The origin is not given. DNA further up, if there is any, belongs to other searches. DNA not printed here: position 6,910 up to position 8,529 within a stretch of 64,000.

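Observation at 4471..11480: Signalling cluster with two receiver-only response regulators and two radical SAM genes but no DNA-binding output domain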

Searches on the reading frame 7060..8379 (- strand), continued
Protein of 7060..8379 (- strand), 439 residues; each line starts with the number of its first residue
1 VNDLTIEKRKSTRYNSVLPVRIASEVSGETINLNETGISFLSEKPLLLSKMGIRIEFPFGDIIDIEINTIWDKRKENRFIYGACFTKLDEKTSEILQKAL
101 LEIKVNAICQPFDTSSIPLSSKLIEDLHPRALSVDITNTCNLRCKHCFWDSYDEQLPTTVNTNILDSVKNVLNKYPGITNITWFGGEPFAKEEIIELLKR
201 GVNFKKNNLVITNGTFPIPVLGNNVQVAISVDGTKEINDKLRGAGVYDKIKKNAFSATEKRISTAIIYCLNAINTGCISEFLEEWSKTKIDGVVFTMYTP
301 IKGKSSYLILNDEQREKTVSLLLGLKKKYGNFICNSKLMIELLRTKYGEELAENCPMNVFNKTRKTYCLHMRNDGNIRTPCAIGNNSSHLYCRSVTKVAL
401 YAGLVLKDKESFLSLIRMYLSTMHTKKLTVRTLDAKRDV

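Call 18: find_related_loci(query=A1, collection=metagenome_contigs, flank=10000)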
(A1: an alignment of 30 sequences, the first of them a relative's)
Query A1 (439 aa) in metagenome_contigs; peptide patterns used: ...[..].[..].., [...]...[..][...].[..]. (x = any residue, [..] = any of these).
600 stretches matched a pattern (row limit reached: there are more); 466 encode a relative of the query (tblastn E <= 1e-3); the best 80 are kept; 80 distinct loci.
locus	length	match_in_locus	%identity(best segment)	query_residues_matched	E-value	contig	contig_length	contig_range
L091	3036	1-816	56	153-424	9e-105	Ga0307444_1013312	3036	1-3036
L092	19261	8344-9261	45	116-419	4e-77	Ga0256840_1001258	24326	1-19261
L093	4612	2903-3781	32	133-439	2e-43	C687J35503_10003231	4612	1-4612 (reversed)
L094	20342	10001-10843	32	133-427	3e-43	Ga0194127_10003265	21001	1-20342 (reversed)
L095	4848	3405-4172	33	133-400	1e-37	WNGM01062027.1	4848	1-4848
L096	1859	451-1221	30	130-386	4e-36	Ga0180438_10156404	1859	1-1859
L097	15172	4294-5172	32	133-439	3e-43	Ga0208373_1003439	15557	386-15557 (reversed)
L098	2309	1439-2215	30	132-401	6e-33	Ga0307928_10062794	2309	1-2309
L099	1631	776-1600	28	112-384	2e-30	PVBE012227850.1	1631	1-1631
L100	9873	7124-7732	30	129-330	4e-23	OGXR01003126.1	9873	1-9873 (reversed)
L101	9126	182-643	32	135-283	1e-18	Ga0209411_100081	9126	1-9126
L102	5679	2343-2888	28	129-309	2e-18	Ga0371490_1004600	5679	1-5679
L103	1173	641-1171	28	135-304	1e-18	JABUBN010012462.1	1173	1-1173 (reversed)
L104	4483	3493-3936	30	135-276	2e-17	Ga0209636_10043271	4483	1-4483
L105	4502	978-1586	30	131-341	2e-17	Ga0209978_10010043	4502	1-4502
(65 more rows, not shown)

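Call 19: find_encoding_contigs(protein=P0052, flank=6000, max_places=1)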
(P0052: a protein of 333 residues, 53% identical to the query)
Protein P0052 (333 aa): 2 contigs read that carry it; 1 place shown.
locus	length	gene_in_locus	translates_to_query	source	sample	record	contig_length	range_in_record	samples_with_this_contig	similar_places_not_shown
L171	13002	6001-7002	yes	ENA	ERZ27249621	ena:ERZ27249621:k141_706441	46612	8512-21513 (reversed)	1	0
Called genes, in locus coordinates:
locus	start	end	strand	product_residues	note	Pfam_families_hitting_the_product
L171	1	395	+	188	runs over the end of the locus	-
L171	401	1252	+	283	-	PF01209:Ubie_methyltran (weak), PF13489:Methyltransf_23, PF07021:MetW (weak), PF13649:Methyltransf_25, PF13847:Methyltransf_31, PF08241:Methyltransf_11, PF08242:Methyltransf_12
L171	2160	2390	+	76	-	-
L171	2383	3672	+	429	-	PF08843:AbiEii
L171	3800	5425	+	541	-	PF16927:HisKA_7TM, PF00512:HisKA, PF02518:HATPase_c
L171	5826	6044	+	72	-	PF12728:HTH_17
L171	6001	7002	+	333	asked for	PF04055:Radical_SAM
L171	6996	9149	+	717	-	PF16927:HisKA_7TM, PF13185:GAF_2, PF01590:GAF, PF13492:GAF_3 (weak), PF02518:HATPase_c, PF13581:HATPase_c_2 (faint), PF14501:HATPase_c_5 (weak)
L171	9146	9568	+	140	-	PF00072:Response_reg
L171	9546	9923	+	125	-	PF00072:Response_reg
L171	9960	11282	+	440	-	PF01590:GAF (weak), PF13487:HD_5, PF01966:HD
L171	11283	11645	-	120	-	PF00072:Response_reg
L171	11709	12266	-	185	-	PF12844:HTH_19 (weak), PF13560:HTH_31, PF01381:HTH_3, PF13443:HTH_26, PF07883:Cupin_2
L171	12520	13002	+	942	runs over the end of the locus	PF00005:ABC_tran (faint), PF02463:SMC_N (faint), PF03193:RsgA_GTPase (faint), PF13191:AAA_16 (faint), PF13555:AAA_29 (faint), PF17760:UvrA_inter, PF17755:UvrA_DNA-bind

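Call 20: find_encoding_contigs(protein=P0053, flank=6000, max_places=1)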
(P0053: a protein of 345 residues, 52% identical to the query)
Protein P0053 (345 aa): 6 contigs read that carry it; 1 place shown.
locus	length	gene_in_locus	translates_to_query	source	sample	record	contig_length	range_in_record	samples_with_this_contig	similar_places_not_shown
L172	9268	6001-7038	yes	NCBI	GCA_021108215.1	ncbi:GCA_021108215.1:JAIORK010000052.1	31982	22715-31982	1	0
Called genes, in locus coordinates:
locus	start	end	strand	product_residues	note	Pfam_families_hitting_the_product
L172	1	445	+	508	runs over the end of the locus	PF13623:SurA_N_2, PF13624:SurA_N_3, PF13145:Rotamase_2, PF13616:Rotamase_3, PF00639:Rotamase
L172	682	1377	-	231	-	-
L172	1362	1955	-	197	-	PF02545:Maf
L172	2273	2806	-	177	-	PF00877:NLPC_P60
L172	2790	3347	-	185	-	PF01661:Macro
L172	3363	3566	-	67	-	-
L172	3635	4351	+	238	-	PF17131:TP_0789-like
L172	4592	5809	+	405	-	PF13173:AAA_14, PF13401:AAA_22 (faint), PF13635:DUF4143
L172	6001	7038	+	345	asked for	PF04055:Radical_SAM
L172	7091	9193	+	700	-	PF16927:HisKA_7TM, PF13492:GAF_3 (weak), PF00512:HisKA, PF02518:HATPase_c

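Call 21: find_encoding_contigs(protein=P0063, flank=6000, max_places=1)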
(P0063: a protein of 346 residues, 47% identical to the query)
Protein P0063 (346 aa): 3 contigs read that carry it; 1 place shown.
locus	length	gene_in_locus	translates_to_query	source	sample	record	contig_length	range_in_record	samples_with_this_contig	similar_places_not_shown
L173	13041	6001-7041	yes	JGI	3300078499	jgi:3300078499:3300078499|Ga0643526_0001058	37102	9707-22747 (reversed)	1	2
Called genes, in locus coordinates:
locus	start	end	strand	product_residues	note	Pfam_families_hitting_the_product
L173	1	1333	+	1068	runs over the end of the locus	PF00595:PDZ, PF13180:PDZ_2, PF17820:PDZ_6, PF03572:Peptidase_S41, PF07705:CARDB (faint)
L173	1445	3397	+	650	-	-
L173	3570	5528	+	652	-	-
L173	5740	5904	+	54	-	-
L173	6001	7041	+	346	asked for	PF04055:Radical_SAM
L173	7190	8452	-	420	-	PF06689:zf-C4_ClpX, PF01078:Mg_chelatase (faint), PF00004:AAA, PF07724:AAA_2, PF07728:AAA_5 (faint), PF13401:AAA_22 (faint), PF10431:ClpB_D2-small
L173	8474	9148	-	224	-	PF00574:CLP_protease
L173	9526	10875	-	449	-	PF05697:Trigger_N, PF05698:Trigger_C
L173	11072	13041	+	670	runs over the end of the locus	-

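Call 22: find_encoding_contigs(protein=P0066, flank=6000, max_places=1)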
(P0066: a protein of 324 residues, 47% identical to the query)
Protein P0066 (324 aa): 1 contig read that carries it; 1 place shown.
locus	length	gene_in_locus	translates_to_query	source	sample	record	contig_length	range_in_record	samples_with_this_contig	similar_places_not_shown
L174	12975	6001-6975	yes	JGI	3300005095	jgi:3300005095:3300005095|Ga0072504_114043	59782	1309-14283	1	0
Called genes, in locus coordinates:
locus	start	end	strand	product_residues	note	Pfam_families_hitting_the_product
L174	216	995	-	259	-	PF00753:Lactamase_B (faint), PF12706:Lactamase_B_2 (weak), PF23023:Anti-Pycsar_Apyc1 (weak), PF12706:Lactamase_B_2 (weak)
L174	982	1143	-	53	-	-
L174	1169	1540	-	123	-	PF01740:STAS, PF13466:STAS_2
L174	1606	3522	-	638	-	PF21710:Spt6_S1 (faint), PF00575:S1, PF23459:S1_RRP5 (faint), PF00575:S1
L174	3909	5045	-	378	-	PF00015:MCPsignal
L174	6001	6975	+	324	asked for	PF04055:Radical_SAM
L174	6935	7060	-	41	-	-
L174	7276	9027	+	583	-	PF00149:Metallophos, PF02872:5_nucleotid_C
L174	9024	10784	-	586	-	PF13424:TPR_12 (weak), PF00512:HisKA, PF02518:HATPase_c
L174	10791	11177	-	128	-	PF09345:SiaC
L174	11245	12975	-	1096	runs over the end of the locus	PF08450:SGL (faint), PF23748:Beta-prop_LRRK2 (faint), PF07494:Reg_prop (weak), PF07495:Y_Y_Y, PF00512:HisKA, PF02518:HATPase_c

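Call 27: search_protein_families(library=pfam, proteins=[L012:7644-8366:+, L012:8556-8975:+, L012:9057-9794:+, L012:11442-11990:+, L012:12558-13145:-, L092:4356-6272:-, L092:6834-7964:+, L092:9510-10829:+, L092:10988-12151:-, L092:12406-12822:+], max_evalue=0.001)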
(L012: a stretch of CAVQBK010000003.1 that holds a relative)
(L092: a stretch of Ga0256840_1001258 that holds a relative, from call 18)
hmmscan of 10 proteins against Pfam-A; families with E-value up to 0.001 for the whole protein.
L012:7644-8366:+ (240 aa): 1 family
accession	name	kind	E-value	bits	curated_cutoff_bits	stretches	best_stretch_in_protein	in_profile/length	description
PF01734.28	Patatin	-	2.3e-35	123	27.7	1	18-177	1-187/191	Patatin-like phospholipase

L012:8556-8975:+ (139 aa): 2 families
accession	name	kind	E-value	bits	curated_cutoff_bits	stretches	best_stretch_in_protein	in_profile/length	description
PF18423.6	zf_CopZ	-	5.8e-16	58.6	28.4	1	6-66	3-62/62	Zinc binding domain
PF04324.20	Fer2_BFD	-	9e-07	29.6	26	1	80-136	1-48/50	BFD-like [2Fe-2S] binding domain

L012:9057-9794:+ (245 aa): 1 family
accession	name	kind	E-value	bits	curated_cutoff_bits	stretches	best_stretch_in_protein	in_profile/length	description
PF04402.19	SIMPL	-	1.1e-17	65.4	25.2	1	47-216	1-161/205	Protein of unknown function (DUF541)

L012:11442-11990:+ (182 aa): 0 families

L012:12558-13145:- (195 aa): 0 families

L092:4356-6272:- (638 aa): 6 families
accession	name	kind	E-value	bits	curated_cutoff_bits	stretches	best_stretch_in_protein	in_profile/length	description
PF00575.29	S1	-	2.8e-85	281.2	22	6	258-330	1-74/74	S1 RNA binding domain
PF23459.1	S1_RRP5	-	7e-20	71.8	27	2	345-410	2-66/72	RRP5 S1 domain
PF21710.3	Spt6_S1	-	1.9e-08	34.9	27.5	0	353-414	23-84/91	Spt6, S1/OB domain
PF17092.11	PCB_OB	-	9.3e-06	26.8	27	0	429-490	27-98/111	Penicillin-binding protein OB-like domain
PF02599.21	CsrA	-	0.00013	22.3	27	0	475-499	8-32/53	Global regulator protein family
PF24353.1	DUF7513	-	0.00072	19.8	27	0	126-149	13-37/81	Domain of unknown function (DUF7513)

L092:6834-7964:+ (376 aa): 3 families
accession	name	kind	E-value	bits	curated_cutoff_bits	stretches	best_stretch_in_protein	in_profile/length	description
PF00015.26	MCPsignal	-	8.5e-29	101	34.6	1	190-357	2-169/172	Methyl-accepting chemotaxis protein (MCP) signalling domain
PF00672.30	HAMP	-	0.00032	21.4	25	0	79-123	2-42/53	HAMP domain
PF06103.16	DUF948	-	0.00072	20.1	37.2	0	131-197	16-82/89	Bacterial protein of unknown function (DUF948)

L092:9510-10829:+ (439 aa): 1 family
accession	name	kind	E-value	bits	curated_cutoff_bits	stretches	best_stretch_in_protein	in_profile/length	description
PF00582.32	Usp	-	5.3e-24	85.8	24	1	166-286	4-140/141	Universal stress protein family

L092:10988-12151:- (387 aa): 2 families
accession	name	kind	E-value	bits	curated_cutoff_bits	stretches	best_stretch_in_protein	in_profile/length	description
PF01053.26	Cys_Met_Meta_PP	-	1.1e-77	261.6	27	1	5-385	16-381/381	Cys/Met metabolism PLP-dependent enzyme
PF00266.25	Aminotran_5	-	2.1e-05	24.1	21.5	1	113-239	110-232/371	Aminotransferase class-V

L092:12406-12822:+ (138 aa): 1 family
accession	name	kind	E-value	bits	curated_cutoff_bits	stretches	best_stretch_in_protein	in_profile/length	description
PF13026.12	DUF3887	-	7.6e-05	23.7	31.8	1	31-103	2-71/91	Protein of unknown function (DUF3887)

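Call 31: search_solved_structures(query=A1, max_evalue=0.001)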
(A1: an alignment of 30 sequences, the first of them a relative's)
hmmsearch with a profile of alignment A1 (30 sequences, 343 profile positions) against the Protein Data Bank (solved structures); distinct sequences matched with E-value up to 0.001: 24.
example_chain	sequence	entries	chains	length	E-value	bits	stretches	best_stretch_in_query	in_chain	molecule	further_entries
6efn_A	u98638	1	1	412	7.8e-19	71.1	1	30-198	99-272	Sporulation killing factor maturation protein SkfB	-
4k37_A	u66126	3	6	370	2.5e-10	43.2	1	49-217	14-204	Anaerobic sulfatase-maturating enzyme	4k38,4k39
4k36_A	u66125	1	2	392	2.9e-10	43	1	49-217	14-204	Anaerobic sulfatase-maturating enzyme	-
5wgg_A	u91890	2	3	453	1.9e-07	33.6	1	37-160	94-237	Radical SAM domain protein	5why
7tol_A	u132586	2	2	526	3.9e-07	32.7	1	43-125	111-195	glycerol dibiphytanyl glycerol tetraether - macrocyclic archaeol synthase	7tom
8ai6_A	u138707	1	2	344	7.8e-07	31.7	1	39-131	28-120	Putative peptide biosynthesis protein YydG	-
8ai3_A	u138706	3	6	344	7.8e-07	31.7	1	39-131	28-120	Putative peptide biosynthesis protein YydG | Radical SAM core domain-containing protein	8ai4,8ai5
8ai1_A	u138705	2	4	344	7.8e-07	31.7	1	39-131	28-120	Putative peptide biosynthesis protein YydG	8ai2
8vpo_A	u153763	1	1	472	8.7e-07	31.5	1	33-134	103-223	Radical SAM core domain-containing protein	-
7n7i_A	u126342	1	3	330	5.4e-06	28.9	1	31-185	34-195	Viperin-like enzyme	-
5vsl_A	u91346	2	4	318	7.7e-06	28.4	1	32-186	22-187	Radical S-adenosyl methionine domain-containing protein 2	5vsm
6q2p_A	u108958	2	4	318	7.7e-06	28.4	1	32-186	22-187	Radical S-adenosyl methionine domain-containing protein 2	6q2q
6b4c_A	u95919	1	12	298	1.1e-05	27.9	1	35-185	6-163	Viperin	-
9dgw_A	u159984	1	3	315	1.3e-05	27.6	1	37-185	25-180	Radical SAM core domain-containing protein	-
9dfw_A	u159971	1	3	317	1.4e-05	27.6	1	37-185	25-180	Radical SAM core domain-containing protein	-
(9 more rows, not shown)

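Call 33: find_encoding_contigs(protein=P0005, flank=6000, max_places=2)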
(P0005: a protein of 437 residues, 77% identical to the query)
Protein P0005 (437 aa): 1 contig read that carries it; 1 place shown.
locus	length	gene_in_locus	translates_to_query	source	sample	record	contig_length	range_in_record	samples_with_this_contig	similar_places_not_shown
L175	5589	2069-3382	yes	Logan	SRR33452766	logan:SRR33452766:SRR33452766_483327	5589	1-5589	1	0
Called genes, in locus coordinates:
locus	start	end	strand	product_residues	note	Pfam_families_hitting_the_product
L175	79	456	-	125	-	PF00072:Response_reg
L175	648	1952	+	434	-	PF03349:Toluene_X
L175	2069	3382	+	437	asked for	PF07238:PilZ (faint), PF04055:Radical_SAM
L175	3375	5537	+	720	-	PF16927:HisKA_7TM, PF02518:HATPase_c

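Call 46: search_protein_representatives(alignment_id=A1)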
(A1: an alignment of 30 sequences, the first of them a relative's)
Query: 30 sequences, 343 profile positions. Proteins with E-value up to 0.001 (for the whole library): 48499; up to 1e-10: 8522; up to 1e-30: 123. The best 150 are listed.
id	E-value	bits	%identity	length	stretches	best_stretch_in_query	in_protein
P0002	5.7e-158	541.8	-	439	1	4-339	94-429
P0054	3.4e-153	526.1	-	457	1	6-341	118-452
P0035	3.3e-151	519.6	-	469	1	6-338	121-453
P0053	2.7e-146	503.4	-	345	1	6-340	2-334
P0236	1.2e-139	481.5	-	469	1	5-340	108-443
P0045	2.7e-138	477.1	-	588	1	6-335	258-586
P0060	4.2e-135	466.6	-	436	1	10-338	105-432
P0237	3.6e-93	328.8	-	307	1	33-333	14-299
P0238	2.4e-85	303.0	-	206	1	137-337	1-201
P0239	5.0e-82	292.1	-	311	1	36-329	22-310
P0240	7.1e-74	265.3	-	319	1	42-313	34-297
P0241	8.8e-72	258.4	-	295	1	38-312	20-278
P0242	6.5e-70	252.3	-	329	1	35-329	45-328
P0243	5.3e-68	246.0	-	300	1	41-314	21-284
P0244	8.3e-68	245.3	-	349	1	43-336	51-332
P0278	1.5e-50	188.6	-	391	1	24-314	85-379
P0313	8.6e-40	153.2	-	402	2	95-316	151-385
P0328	1.4e-36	142.7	-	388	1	37-298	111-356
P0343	1.5e-33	132.7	-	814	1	43-318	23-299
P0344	4.4e-33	131.2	-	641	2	42-225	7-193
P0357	2.5e-30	122.1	-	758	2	39-261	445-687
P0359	4.6e-30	121.3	-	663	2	42-247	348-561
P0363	9.4e-30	120.2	-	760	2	14-227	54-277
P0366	2.9e-29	118.6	-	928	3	31-209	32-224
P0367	3.9e-29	118.2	-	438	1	36-239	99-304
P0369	6.2e-29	117.5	-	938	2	43-233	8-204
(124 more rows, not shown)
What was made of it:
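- Seven 50%-identity clusters score above 460 bits, and the next scores 329 bits (call 46).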

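Call 47: search_protein_families(library=pfam, proteins=[P0035, P0236, P0045, P0060, P0054, P0237, P0239, P0278, P0328], max_evalue=0.01)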
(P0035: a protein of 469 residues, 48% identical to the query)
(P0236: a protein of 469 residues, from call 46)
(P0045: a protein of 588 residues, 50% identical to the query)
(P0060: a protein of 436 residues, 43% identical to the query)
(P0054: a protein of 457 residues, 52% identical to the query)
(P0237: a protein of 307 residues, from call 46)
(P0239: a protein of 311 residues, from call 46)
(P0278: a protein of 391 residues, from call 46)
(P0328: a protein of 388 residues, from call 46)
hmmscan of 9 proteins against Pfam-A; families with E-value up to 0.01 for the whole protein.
P0035 (469 aa): 1 family
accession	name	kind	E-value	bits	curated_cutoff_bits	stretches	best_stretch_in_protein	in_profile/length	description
PF04055.27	Radical_SAM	-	1.5e-12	48.4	29.5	1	161-308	3-164/166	Radical SAM superfamily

P0236 (469 aa): 2 families
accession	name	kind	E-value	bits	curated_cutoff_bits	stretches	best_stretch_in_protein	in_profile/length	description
PF04055.27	Radical_SAM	-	1.9e-12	48.1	29.5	1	149-290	3-158/166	Radical SAM superfamily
PF07238.19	PilZ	-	3e-07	31.1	22.5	1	6-100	5-90/102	PilZ domain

P0045 (588 aa): 3 families
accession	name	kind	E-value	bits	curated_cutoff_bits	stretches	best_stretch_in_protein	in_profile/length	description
PF07238.19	PilZ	-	3.6e-16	59.8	22.5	2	39-141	3-100/102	PilZ domain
PF04055.27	Radical_SAM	-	5.8e-12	46.5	29.5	1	298-446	3-164/166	Radical SAM superfamily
PF13353.11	Fer4_12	-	0.0012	19.6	22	1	300-358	13-71/137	4Fe-4S single cluster domain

P0060 (436 aa): 3 families
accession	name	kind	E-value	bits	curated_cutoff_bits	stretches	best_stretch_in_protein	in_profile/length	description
PF04055.27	Radical_SAM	-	4.7e-11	43.6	29.5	1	141-287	3-164/166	Radical SAM superfamily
PF13353.11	Fer4_12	-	6.9e-05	23.6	22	1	144-209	14-81/137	4Fe-4S single cluster domain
PF07238.19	PilZ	-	0.00089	20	22.5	1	16-106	2-87/102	PilZ domain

P0054 (457 aa): 3 families
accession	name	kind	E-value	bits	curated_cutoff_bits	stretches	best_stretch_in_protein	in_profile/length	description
PF00072.30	Response_reg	-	7.5e-22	78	30.2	1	5-118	1-110/111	Response regulator receiver domain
PF04055.27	Radical_SAM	-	2.1e-10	41.5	29.5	1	156-303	3-163/166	Radical SAM superfamily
PF13353.11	Fer4_12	-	0.00011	23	22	1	158-219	13-75/137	4Fe-4S single cluster domain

P0237 (307 aa): 2 families
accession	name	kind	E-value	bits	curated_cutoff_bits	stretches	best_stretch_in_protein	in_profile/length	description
PF04055.27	Radical_SAM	-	7.2e-15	56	29.5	1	27-141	3-134/166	Radical SAM superfamily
PF13353.11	Fer4_12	-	0.00041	21.1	22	1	29-85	13-70/137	4Fe-4S single cluster domain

P0239 (311 aa): 2 families
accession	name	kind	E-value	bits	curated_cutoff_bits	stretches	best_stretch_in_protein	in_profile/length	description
PF04055.27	Radical_SAM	-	9.9e-15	55.5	29.5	1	32-150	3-135/166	Radical SAM superfamily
PF13353.11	Fer4_12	-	0.0036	18.1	22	1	34-94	13-72/137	4Fe-4S single cluster domain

P0278 (391 aa): 2 families
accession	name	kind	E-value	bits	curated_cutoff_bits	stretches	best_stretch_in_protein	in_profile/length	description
PF04055.27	Radical_SAM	-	1e-13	52.3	29.5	1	107-261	3-164/166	Radical SAM superfamily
PF13353.11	Fer4_12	-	0.00096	19.9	22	1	109-184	13-82/137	4Fe-4S single cluster domain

P0328 (388 aa): 3 families
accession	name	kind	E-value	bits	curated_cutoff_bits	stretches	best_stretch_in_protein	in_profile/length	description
PF04055.27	Radical_SAM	-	4.1e-15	56.8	29.5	1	120-263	3-164/166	Radical SAM superfamily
PF13353.11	Fer4_12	-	2.1e-07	31.8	22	1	121-191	12-82/137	4Fe-4S single cluster domain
PF11946.13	DUF3463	-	0.0087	16.3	31.3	1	299-350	29-77/134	Domain of unknown function (DUF3463)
